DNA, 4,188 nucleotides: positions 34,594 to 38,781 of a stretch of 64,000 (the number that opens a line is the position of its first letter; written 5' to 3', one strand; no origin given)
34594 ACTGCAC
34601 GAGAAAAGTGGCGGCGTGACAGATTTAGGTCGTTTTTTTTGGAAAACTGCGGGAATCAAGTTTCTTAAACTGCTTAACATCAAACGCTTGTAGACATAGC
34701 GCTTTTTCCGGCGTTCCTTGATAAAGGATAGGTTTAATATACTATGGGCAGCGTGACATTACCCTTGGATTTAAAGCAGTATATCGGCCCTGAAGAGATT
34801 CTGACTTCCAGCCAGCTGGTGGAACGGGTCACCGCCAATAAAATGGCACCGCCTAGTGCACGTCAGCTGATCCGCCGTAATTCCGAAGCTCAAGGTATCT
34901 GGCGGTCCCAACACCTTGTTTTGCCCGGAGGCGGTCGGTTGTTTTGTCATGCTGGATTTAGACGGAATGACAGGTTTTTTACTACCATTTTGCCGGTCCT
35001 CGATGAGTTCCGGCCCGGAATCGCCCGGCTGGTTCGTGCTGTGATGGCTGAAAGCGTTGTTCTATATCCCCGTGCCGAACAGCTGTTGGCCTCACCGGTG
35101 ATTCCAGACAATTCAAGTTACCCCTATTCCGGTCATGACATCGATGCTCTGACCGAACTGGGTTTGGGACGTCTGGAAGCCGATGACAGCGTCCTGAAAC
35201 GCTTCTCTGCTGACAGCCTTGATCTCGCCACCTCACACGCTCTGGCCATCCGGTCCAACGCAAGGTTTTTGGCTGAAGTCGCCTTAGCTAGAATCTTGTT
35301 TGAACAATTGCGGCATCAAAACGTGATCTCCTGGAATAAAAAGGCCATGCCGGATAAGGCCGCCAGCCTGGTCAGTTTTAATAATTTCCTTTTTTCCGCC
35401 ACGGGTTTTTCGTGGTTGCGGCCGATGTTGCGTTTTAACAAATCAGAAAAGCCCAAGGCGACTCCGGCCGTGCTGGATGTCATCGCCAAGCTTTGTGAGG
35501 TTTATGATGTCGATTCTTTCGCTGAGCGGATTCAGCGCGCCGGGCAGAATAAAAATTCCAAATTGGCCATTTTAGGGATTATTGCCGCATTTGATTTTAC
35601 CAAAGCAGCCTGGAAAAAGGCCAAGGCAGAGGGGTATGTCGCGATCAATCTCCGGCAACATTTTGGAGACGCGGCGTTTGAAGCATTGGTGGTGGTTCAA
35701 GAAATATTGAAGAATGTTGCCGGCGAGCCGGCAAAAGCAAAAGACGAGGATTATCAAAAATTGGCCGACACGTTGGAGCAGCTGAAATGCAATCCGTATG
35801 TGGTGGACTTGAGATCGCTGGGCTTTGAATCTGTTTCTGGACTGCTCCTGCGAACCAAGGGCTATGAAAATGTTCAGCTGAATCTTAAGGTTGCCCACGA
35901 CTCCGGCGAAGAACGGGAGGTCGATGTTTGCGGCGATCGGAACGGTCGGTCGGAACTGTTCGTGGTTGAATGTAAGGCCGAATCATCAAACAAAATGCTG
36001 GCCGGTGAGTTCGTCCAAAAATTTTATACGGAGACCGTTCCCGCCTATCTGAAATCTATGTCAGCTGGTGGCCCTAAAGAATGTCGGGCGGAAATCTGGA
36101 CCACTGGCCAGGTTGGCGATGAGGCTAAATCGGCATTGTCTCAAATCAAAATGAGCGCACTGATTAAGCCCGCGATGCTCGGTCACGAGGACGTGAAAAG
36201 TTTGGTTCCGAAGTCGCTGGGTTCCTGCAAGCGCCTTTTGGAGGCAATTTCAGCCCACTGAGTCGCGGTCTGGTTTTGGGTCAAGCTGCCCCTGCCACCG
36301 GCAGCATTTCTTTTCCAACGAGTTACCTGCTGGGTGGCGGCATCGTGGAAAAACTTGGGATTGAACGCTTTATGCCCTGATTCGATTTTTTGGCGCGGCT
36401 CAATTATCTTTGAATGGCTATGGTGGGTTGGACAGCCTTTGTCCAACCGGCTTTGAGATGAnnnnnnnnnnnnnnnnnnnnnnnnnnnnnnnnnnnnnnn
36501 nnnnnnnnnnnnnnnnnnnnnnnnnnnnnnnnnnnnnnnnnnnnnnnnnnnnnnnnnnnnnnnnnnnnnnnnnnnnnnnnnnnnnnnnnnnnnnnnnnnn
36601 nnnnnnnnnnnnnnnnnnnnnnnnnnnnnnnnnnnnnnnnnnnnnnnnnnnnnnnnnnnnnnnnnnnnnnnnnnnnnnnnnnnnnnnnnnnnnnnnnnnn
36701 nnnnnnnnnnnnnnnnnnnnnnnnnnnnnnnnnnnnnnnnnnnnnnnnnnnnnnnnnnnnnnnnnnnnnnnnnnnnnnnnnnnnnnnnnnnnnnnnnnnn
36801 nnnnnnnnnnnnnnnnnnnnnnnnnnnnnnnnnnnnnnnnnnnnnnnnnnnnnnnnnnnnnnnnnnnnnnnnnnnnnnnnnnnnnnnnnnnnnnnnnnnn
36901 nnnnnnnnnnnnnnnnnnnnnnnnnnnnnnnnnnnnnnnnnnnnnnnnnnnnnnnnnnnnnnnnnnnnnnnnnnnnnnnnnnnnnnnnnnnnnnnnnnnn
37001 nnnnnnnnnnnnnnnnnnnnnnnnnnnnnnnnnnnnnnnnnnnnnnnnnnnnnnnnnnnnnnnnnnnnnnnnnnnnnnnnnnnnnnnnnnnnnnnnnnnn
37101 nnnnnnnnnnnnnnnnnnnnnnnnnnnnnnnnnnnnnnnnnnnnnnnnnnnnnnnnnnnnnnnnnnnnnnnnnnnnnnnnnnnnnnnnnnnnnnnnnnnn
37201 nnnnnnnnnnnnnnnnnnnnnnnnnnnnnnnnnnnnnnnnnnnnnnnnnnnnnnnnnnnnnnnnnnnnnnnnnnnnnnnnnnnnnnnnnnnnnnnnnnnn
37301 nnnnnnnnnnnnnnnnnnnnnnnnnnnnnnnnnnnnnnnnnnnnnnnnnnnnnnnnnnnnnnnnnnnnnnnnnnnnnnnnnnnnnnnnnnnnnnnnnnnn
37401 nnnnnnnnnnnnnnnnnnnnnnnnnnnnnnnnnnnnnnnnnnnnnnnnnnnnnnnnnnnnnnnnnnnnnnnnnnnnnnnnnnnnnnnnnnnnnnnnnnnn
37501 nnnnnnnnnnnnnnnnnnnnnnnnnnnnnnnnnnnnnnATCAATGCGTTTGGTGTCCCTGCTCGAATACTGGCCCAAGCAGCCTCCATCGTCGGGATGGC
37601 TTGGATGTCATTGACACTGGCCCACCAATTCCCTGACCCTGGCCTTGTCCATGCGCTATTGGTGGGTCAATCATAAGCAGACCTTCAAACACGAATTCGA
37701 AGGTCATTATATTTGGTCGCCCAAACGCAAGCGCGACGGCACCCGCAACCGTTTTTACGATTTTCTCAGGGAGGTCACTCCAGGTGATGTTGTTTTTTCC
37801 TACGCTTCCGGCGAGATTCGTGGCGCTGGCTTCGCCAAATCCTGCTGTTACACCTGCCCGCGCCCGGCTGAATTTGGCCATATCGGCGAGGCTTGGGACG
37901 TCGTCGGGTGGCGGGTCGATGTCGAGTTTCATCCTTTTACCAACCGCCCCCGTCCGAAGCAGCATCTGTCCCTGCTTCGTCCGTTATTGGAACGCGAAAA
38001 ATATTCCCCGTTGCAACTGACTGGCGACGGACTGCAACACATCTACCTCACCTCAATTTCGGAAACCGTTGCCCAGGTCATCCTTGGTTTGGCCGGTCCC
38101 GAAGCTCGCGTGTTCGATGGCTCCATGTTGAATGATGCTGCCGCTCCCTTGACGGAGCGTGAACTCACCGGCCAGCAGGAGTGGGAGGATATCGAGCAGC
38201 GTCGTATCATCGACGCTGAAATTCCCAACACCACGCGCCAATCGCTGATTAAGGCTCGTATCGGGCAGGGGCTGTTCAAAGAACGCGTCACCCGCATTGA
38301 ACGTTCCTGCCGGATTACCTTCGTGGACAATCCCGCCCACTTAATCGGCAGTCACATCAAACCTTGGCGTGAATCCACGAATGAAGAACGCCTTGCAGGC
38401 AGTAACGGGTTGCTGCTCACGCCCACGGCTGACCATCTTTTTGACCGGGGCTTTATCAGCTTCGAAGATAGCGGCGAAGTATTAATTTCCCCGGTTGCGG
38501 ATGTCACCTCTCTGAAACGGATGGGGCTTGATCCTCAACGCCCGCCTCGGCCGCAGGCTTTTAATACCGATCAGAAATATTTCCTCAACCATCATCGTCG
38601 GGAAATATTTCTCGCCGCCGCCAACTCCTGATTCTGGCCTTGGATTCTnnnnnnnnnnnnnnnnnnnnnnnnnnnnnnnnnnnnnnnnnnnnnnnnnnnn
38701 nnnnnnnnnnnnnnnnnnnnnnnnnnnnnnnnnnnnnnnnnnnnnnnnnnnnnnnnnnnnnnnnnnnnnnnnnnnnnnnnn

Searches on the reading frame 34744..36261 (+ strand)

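Call 35: search_protein_families(library=pfam, proteins=[window:34744-36261:+], max_evalue=0.001)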
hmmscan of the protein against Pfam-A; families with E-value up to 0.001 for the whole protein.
window:34744-36261:+ (505 aa): 1 family
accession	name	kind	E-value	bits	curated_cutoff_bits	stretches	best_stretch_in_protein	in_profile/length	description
PF04471.18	Mrr_cat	-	8.7e-05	23.1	21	0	360-463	8-95/115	Restriction endonuclease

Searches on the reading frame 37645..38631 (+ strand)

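Call 35: search_protein_families(library=pfam, proteins=[window:37645-38631:+], max_evalue=0.001)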
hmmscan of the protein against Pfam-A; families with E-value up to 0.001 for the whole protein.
window:37645-38631:+ (328 aa): 1 family
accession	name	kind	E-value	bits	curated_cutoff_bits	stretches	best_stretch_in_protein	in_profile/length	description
PF13391.12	HNH_2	-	4.1e-09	36.6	21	1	222-274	1-66/66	HNH endonuclease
